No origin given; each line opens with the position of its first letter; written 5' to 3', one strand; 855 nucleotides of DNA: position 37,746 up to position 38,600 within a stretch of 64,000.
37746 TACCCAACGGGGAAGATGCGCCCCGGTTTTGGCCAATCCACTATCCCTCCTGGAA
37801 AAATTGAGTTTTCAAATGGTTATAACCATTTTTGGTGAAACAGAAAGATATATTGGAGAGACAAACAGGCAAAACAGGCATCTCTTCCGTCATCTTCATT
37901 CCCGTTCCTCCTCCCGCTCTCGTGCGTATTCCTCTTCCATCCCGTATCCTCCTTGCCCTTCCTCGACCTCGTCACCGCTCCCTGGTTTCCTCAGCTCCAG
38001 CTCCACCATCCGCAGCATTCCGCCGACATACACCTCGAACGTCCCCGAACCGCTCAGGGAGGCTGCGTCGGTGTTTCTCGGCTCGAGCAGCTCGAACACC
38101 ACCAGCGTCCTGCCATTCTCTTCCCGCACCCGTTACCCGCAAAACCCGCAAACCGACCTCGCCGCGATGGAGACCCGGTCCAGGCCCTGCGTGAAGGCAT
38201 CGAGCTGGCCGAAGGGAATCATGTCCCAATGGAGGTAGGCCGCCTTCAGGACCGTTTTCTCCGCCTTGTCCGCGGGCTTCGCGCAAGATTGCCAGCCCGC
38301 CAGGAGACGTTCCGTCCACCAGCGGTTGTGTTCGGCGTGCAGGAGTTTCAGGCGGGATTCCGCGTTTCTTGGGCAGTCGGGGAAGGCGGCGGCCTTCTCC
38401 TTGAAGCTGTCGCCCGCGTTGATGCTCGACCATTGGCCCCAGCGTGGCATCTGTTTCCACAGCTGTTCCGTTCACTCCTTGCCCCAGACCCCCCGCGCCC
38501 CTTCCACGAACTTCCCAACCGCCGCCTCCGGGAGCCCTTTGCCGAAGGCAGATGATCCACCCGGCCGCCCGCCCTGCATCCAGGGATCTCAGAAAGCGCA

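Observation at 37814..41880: Self-promoted lower-G+C operon built around a cytoplasmic BspA-type LRR protein: candidate uncharacterised conflict/defence module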

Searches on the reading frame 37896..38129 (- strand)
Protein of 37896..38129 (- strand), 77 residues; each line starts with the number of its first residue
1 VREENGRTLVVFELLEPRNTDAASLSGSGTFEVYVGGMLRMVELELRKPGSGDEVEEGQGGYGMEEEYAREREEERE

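Call 3: search_protein_families(library=pfam, max_evalue=1, proteins=[window:37896-38129:-])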
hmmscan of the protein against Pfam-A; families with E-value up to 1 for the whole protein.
window:37896-38129:- (77 aa): 0 families

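Call 4: search_protein_families(library=padloc, max_evalue=1, proteins=[window:37896-38129:-])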
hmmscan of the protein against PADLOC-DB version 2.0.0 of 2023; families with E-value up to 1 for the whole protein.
window:37896-38129:- (77 aa): 0 families

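Call 5: search_protein_families(library=ncbifam, max_evalue=1, proteins=[window:37896-38129:-])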
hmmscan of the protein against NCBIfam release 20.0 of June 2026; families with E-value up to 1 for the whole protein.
window:37896-38129:- (77 aa): 0 families

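Call 6: search_protein_families(library=phrogs, max_evalue=1, proteins=[window:37896-38129:-])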
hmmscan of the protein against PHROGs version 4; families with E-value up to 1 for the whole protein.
window:37896-38129:- (77 aa): 0 families
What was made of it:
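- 37896..38129 (-): 77-aa acidic-tailed ORF (GTG start; called as 68 aa on identical contigs); may not be a real gene. No family match (calls 3-6).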

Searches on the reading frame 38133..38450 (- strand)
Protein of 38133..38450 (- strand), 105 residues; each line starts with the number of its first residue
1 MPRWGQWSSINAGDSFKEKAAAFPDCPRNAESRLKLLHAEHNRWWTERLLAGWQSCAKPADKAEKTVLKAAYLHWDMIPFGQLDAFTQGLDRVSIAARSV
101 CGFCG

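Call 3: search_protein_families(library=pfam, max_evalue=1, proteins=[window:38133-38450:-])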
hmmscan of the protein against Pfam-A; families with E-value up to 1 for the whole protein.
window:38133-38450:- (105 aa): 1 family
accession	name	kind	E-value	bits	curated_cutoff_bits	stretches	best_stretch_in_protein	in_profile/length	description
PF07864.16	DUF1651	-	0.063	14.1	22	1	18-59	31-73/74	Protein of unknown function (DUF1651)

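Call 4: search_protein_families(library=padloc, max_evalue=1, proteins=[window:38133-38450:-])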
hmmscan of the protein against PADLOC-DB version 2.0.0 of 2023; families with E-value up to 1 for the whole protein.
window:38133-38450:- (105 aa): 0 families

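Call 5: search_protein_families(library=ncbifam, max_evalue=1, proteins=[window:38133-38450:-])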
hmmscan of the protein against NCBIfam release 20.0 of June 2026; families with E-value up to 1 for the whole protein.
window:38133-38450:- (105 aa): 0 families

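Call 6: search_protein_families(library=phrogs, max_evalue=1, proteins=[window:38133-38450:-])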
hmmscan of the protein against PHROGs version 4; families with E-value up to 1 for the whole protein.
window:38133-38450:- (105 aa): 1 family
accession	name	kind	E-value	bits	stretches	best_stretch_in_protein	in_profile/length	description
phrog_23494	-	unknown function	0.3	12.4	1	36-49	18-31/39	-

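Call 87: search_dna_similar(query=window:38133-38450:-, collection=plasmids, mode=protein, max_evalue=0.01, max_rows=10)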
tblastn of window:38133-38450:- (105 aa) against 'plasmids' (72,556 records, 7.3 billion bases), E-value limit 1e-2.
Records with a match: 1; places in all: 1; records where one place covers at least 80% of the query: 0.
Best place of each record, by identity: <60% 1.
By first word of the organism name: Sinorhizobium 1.
By predicted mobility (MOB-suite, as given by PLSDB): conjugative 1.
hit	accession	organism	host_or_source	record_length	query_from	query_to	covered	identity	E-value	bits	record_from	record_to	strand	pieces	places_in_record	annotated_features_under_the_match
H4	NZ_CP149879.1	Sinorhizobium medicae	Medicago sativa,Cell Culture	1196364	13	88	72%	30.3%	5e-3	42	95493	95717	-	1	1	record has no annotation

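Call 89: search_solved_structures(query=window:38133-38450:-, max_evalue=10, show_alignments=3)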
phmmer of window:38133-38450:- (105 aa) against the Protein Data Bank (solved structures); distinct sequences matched with E-value up to 10: 1.
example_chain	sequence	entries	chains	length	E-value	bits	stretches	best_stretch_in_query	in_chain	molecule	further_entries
2lpd_A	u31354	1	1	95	1.1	12.6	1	40-82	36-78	Uncharacterized protein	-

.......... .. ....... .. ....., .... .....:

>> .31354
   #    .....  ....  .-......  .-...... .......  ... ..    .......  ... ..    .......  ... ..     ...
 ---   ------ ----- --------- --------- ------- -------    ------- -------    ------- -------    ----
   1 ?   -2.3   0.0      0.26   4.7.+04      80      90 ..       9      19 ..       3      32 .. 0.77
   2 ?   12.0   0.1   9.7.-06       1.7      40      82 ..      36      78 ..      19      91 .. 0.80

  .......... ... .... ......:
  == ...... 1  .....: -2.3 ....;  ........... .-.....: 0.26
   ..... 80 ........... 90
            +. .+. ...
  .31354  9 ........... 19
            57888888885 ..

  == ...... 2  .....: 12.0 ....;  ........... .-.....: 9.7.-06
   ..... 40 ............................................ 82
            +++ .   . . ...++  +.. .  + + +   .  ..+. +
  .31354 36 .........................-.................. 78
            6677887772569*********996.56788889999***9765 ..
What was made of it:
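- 38133..38450 (-): 105-aa ORF of unknown function. No family or PDB match, including RyR (calls 3-6, 89).
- On RyR domain (105-aa ORF): The only PDB sequence hit is an unrelated protein at E 1.1 (call 89).
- Checked: The RyR-like signature of the 105-aa ORF has no Pfam or PDB sequence support (calls 3, 89).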
